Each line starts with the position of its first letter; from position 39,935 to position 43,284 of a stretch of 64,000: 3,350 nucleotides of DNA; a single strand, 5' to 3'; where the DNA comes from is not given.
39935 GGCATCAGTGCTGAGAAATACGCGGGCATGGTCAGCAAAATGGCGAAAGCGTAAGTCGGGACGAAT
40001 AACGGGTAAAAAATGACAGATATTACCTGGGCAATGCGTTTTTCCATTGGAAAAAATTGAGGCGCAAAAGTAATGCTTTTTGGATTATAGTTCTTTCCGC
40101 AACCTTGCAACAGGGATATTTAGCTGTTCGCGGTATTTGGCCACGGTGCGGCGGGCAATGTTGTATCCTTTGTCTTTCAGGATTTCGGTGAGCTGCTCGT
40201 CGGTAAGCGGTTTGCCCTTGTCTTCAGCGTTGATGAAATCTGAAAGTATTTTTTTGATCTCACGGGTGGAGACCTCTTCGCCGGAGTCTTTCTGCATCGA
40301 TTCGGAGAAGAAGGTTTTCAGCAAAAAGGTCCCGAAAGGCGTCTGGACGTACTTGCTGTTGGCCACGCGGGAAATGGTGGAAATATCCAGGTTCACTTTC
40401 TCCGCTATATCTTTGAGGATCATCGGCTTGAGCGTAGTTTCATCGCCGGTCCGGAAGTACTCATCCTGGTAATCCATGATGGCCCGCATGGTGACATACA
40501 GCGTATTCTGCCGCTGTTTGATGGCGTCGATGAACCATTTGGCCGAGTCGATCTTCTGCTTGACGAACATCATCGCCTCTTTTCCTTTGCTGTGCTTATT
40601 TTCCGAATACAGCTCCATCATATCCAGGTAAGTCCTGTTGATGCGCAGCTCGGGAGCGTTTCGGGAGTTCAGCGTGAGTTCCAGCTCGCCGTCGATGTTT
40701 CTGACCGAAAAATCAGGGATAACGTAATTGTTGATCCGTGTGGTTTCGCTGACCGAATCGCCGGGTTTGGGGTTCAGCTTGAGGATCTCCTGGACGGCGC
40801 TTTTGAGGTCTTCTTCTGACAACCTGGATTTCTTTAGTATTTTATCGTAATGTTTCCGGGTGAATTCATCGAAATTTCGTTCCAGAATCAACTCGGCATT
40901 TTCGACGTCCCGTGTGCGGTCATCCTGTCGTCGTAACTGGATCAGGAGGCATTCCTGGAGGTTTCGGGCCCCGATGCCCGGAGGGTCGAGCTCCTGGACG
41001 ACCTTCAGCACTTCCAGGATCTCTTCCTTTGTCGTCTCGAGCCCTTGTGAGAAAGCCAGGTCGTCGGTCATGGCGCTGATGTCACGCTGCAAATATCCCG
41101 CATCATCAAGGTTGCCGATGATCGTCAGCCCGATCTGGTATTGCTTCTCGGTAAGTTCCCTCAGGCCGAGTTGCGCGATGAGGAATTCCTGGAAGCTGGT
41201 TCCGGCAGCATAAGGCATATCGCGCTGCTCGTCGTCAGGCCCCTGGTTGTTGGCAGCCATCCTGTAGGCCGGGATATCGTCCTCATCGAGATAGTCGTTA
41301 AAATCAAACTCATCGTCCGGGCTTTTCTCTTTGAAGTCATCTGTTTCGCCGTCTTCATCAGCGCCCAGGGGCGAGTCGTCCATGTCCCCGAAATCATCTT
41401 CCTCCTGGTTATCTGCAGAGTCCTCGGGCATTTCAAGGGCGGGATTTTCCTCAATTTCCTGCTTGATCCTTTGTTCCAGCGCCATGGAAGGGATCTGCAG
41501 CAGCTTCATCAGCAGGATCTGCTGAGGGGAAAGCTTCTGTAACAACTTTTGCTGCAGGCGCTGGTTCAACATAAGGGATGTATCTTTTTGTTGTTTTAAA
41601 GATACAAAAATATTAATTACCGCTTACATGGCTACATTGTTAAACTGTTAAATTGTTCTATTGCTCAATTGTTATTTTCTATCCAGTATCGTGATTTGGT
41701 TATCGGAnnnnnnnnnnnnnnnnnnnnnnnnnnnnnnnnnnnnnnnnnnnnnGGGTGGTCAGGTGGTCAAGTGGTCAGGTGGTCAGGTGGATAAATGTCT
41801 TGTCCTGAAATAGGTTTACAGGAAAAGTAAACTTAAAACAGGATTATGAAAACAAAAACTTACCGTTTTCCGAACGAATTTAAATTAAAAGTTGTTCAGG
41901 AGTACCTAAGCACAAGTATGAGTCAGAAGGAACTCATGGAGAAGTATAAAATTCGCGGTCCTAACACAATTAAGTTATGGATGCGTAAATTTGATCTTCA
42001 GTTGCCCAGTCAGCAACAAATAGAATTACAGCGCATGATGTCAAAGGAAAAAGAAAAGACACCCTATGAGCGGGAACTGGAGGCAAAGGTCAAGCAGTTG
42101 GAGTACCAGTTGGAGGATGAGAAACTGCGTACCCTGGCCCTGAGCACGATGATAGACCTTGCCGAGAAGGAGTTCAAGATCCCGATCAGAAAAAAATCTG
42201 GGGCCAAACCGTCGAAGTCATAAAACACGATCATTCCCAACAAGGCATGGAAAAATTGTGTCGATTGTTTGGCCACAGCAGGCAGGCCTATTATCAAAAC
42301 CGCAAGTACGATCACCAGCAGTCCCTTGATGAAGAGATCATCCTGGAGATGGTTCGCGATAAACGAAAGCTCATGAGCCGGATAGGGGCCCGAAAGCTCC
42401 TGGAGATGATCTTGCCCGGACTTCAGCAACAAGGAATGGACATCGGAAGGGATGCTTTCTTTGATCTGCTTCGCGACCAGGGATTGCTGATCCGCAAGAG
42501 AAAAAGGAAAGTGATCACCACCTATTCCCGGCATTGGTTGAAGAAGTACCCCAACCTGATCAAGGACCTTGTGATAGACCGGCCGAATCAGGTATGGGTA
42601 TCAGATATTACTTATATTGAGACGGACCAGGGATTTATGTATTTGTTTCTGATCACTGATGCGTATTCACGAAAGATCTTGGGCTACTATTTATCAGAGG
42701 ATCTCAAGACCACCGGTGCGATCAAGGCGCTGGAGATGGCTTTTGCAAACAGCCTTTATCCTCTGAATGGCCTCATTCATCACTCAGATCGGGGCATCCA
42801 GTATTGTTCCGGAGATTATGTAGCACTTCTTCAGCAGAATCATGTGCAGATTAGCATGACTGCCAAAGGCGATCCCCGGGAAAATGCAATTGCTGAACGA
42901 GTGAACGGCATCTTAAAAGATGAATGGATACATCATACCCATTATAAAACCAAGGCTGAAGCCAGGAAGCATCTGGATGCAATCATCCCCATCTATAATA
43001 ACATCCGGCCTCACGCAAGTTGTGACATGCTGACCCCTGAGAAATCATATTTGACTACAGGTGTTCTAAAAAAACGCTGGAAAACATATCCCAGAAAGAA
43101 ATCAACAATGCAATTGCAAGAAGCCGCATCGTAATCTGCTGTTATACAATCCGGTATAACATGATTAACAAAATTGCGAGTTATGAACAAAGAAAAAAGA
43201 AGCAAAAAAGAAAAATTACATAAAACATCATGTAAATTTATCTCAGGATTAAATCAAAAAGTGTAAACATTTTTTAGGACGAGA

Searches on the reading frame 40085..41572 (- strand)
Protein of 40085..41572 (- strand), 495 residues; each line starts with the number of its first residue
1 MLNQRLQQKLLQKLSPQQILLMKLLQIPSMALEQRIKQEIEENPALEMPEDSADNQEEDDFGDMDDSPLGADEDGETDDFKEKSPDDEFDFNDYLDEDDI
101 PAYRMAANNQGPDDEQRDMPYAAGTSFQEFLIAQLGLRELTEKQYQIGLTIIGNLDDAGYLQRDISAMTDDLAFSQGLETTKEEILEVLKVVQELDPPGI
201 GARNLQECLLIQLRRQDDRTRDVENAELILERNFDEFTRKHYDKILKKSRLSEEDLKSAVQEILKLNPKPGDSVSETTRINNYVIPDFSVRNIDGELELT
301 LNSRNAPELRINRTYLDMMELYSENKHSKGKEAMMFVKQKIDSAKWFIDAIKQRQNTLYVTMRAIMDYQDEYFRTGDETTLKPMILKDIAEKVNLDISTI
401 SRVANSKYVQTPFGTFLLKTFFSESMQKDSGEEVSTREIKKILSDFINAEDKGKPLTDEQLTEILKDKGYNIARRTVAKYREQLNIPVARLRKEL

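Call 9: search_protein_families(library=pfam, proteins=[window:40085-41572:-], max_evalue=0.00001)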
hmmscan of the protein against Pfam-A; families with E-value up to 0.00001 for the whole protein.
window:40085-41572:- (495 aa): 3 families
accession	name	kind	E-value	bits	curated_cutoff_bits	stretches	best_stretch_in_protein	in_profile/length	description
PF04963.19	Sigma54_CBD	-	9.3e-59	198.7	22.9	1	123-315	8-185/185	Sigma-54 factor, core binding domain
PF04552.19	Sigma54_DBD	-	1.3e-52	178.3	22.8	1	336-493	3-159/160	Sigma-54, DNA binding domain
PF00309.25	Sigma54_AID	-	4e-12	46.2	23.8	1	3-48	1-46/46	Sigma-54 factor, Activator interacting domain (AID)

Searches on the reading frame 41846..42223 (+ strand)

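Call 55: search_protein_families(library=pfam, proteins=[window:41846-42223:+], max_evalue=0.001)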
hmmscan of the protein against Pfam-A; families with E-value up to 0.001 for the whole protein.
window:41846-42223:+ (125 aa): 2 families
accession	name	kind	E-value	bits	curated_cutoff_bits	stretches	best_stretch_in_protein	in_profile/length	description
PF01527.26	HTH_Tnp_1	-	0.00023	21.8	24.1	1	4-73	3-58/75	Transposase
PF13518.12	HTH_28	-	0.00025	21.5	25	1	12-50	1-37/52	Helix-turn-helix domain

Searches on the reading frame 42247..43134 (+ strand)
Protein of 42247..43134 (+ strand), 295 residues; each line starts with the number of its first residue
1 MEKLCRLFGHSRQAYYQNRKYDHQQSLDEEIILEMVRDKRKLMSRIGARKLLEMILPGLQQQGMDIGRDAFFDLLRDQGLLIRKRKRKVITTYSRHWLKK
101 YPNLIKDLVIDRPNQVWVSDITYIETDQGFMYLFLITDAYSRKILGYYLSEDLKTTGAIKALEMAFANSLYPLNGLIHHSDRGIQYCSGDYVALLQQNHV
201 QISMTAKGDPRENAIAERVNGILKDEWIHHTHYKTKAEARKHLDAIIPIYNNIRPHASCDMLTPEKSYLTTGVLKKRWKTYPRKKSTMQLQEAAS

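Call 10: search_protein_families(library=pfam, proteins=[window:42247-43134:+], max_evalue=0.00001)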
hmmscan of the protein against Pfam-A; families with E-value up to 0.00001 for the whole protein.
window:42247-43134:+ (295 aa): 2 families
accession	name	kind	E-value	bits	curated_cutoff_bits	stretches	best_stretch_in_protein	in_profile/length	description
PF00665.32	rve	-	1.6e-22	80.1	32.6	1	112-210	3-102/102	Integrase core domain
PF13683.12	rve_3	-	1.1e-18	67.2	26.5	1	199-264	2-67/67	Integrase core domain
